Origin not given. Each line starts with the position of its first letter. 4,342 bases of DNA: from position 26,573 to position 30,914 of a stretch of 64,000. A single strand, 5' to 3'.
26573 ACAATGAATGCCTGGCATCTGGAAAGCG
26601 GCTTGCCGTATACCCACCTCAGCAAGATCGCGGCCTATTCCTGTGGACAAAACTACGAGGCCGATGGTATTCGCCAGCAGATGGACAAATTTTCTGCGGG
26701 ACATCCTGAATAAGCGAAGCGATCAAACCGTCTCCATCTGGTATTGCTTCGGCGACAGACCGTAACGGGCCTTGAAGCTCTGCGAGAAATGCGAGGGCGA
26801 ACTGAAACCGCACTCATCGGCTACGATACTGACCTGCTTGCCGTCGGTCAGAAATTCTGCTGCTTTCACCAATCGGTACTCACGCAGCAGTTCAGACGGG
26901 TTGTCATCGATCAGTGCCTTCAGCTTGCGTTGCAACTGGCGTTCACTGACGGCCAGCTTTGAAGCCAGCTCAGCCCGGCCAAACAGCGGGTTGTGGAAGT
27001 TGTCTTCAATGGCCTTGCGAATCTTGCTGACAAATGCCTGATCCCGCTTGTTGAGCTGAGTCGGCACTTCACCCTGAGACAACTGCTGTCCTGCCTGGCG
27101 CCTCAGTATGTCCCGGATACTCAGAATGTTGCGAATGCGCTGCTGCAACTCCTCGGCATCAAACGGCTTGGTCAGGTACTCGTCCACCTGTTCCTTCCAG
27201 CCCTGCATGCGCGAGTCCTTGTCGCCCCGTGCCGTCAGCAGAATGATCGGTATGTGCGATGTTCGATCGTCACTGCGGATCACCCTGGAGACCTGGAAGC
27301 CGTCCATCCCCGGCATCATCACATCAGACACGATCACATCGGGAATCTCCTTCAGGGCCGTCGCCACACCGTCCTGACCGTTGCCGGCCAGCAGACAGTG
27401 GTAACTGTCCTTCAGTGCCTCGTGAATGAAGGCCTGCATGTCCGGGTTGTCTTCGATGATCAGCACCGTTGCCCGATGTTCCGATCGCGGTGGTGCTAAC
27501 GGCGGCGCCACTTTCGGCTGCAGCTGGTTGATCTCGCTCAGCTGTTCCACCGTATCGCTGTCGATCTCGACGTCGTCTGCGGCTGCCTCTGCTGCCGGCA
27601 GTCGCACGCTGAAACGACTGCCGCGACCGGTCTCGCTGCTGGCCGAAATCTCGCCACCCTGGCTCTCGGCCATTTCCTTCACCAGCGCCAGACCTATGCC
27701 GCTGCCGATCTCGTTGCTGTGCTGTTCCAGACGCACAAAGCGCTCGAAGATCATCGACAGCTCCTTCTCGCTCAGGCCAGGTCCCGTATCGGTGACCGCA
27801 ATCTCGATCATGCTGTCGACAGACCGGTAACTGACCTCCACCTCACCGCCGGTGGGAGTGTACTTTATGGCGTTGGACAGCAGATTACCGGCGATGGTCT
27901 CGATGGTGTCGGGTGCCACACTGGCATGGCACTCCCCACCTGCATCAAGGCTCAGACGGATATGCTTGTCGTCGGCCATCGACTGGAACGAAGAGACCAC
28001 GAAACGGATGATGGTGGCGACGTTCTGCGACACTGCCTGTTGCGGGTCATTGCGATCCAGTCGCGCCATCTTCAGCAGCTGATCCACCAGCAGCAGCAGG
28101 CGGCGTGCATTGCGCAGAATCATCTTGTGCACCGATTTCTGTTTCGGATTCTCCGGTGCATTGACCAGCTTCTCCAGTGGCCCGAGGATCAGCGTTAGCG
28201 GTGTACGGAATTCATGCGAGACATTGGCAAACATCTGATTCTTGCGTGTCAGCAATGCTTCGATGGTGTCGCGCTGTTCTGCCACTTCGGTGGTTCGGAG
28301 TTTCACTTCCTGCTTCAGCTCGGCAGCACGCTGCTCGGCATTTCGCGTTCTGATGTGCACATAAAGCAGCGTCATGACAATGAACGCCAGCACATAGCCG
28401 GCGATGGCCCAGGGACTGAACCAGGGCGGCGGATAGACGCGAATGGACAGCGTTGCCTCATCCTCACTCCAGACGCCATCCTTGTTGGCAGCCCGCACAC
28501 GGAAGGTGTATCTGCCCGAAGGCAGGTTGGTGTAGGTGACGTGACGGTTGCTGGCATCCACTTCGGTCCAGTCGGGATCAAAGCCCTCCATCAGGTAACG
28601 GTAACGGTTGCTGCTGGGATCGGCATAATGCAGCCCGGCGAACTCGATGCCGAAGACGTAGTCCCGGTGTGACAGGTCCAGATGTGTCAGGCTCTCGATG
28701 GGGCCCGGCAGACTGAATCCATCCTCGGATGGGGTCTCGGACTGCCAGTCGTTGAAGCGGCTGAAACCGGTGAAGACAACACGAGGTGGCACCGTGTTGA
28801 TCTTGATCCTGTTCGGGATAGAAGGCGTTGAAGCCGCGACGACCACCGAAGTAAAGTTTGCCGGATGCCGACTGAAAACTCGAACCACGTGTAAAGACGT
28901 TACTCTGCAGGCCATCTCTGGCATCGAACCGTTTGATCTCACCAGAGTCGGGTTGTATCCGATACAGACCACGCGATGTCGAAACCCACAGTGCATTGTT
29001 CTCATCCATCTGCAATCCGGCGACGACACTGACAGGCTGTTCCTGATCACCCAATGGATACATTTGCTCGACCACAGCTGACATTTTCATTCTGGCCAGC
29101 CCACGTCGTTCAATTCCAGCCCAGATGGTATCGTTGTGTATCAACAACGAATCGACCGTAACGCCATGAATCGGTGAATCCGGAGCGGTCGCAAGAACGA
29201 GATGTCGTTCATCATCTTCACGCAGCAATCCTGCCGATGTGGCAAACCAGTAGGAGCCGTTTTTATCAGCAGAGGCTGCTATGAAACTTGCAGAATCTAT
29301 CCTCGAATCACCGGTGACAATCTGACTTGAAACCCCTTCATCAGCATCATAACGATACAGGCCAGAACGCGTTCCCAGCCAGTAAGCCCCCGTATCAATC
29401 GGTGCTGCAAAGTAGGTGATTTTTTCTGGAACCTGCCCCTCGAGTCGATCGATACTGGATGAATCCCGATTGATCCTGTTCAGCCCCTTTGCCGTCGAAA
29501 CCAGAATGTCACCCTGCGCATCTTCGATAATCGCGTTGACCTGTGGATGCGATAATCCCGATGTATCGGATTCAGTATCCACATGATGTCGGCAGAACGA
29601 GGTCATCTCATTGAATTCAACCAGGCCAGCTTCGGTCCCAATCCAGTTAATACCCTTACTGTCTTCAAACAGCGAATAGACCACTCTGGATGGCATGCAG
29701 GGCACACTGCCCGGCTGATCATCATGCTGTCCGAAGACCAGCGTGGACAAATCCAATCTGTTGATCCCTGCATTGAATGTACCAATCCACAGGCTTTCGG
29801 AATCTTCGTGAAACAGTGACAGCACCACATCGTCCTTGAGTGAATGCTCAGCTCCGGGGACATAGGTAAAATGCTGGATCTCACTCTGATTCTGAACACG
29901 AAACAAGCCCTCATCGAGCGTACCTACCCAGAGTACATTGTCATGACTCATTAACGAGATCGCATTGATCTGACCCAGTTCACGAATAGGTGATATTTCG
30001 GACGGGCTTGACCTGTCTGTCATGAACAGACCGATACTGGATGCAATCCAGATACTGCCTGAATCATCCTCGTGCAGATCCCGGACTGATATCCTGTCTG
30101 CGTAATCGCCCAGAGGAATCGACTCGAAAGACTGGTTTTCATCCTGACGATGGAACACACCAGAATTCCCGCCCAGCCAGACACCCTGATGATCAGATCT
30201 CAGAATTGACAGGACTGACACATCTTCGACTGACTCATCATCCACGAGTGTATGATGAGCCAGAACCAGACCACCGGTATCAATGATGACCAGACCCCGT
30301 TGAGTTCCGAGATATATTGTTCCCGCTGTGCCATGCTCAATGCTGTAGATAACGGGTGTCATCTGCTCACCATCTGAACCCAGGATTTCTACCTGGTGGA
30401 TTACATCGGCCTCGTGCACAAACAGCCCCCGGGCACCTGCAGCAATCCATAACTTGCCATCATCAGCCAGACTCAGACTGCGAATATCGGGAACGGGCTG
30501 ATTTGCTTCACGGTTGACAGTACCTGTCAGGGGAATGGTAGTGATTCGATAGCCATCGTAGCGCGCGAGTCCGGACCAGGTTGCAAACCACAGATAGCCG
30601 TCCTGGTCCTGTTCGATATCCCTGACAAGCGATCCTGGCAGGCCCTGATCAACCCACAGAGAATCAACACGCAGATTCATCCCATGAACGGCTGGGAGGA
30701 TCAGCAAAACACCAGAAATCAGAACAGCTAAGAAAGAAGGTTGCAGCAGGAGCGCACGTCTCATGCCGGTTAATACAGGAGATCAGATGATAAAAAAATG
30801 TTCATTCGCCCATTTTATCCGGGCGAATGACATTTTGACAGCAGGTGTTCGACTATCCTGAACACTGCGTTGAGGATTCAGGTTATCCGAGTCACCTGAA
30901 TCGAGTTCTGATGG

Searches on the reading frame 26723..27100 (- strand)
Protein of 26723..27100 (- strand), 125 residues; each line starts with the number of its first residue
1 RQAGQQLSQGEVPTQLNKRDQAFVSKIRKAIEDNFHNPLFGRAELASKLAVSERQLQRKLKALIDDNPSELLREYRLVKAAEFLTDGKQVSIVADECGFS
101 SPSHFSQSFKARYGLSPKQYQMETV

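Call 73: search_solved_structures(query=window:26723-27100:-, max_evalue=0.001, show_alignments=3)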
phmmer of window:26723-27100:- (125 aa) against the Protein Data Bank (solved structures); distinct sequences matched with E-value up to 0.001: 16.
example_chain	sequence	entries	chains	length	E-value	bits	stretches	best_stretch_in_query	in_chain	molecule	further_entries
12aw_A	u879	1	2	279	2.7e-13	53.2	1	14-121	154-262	HYBRID TWO-COMPONENT SYSTEM PROTEIN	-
3oio_A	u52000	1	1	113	1.5e-09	41.2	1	28-121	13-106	Transcriptional regulator (AraC-type DNA-binding domain-containing proteins)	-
3mkl_A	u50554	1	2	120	6.7e-08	35.9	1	40-122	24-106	HTH-type transcriptional regulator gadX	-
9gfp_A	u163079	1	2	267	8.6e-07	32.3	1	23-120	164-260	HTH-type transcriptional activator CsvR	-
6swi_A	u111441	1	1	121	8.6e-07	32.3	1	23-122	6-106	Two-component response regulator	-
9ca6_A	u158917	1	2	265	4.1e-06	30.1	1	23-120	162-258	Regulatory protein Rns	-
9ca5_A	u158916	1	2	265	4.1e-06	30.1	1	23-120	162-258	AraC-family, transcriptional regulator Rns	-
6xiu_A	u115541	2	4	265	4.1e-06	30.1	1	23-120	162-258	Regulatory protein Rns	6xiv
8vst_A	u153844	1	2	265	4.1e-06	30.1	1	23-120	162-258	Regulatory protein Rns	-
8vrq_A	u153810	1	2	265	4.1e-06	30.1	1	23-120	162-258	Regulatory protein Rns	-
3w6v_A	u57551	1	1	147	3.2e-05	27.2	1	36-121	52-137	AdpA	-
1xs9_A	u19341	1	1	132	5.2e-05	26.5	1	20-123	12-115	Multiple antibiotic resistance protein marA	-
1bl0_A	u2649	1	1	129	5.6e-05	26.4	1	20-123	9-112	PROTEIN (MULTIPLE ANTIBIOTIC RESISTANCE PROTEIN)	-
3mn2_A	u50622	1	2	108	0.00022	24.6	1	24-119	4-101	probable AraC family transcriptional regulator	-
3lsg_A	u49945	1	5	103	0.00025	24.4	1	27-121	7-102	Two-component response regulator yesN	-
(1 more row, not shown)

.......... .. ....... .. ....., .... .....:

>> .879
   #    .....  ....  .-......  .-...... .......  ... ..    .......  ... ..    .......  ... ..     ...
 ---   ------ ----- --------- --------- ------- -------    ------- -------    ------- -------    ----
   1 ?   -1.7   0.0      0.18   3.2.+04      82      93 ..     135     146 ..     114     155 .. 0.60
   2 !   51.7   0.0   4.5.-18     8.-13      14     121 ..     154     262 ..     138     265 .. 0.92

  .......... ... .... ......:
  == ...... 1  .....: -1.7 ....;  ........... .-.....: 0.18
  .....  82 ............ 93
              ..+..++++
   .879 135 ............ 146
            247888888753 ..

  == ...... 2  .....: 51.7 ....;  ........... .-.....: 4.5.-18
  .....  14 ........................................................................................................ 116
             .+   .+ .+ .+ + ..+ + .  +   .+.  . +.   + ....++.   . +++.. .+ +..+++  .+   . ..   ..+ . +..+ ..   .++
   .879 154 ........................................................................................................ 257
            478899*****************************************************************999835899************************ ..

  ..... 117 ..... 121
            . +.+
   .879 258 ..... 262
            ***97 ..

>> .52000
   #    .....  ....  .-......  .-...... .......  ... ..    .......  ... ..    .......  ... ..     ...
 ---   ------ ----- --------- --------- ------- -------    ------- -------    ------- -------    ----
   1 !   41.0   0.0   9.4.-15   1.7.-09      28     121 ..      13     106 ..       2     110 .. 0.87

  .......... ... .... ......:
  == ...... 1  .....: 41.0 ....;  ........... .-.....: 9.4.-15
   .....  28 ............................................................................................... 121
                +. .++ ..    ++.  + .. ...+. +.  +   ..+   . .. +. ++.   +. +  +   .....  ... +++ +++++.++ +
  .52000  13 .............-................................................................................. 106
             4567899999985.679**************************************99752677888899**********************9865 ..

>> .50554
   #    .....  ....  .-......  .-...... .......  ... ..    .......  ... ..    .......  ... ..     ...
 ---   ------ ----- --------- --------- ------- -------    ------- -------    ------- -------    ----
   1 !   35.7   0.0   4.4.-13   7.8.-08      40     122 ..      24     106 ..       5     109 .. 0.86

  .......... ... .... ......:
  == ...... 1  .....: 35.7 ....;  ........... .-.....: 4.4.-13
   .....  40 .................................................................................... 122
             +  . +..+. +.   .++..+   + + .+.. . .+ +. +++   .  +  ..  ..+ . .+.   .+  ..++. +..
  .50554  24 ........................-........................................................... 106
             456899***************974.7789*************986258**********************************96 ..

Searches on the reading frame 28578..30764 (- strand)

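Call 6: search_protein_families(library=pfam, proteins=[window:28578-30764:-], max_evalue=0.01)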
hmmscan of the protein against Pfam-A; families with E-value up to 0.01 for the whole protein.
window:28578-30764:- (728 aa): 4 families
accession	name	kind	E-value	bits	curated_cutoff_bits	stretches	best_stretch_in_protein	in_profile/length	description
PF07494.17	Reg_prop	-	1.5e-28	95.6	20.4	1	41-63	1-23/24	Two component regulator propeller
PF08450.18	SGL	-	4.3e-07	30.2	26.3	0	444-548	38-141/246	SMP-30/Gluconolactonase/LRE-like region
PF21959.2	DUF6923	-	0.00064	20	27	0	589-641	141-192/234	Repeat of unknown function (DUF6923)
PF23571.1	GH3_M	-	0.0018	18.8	23.6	0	578-603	27-52/75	GH3 family central domain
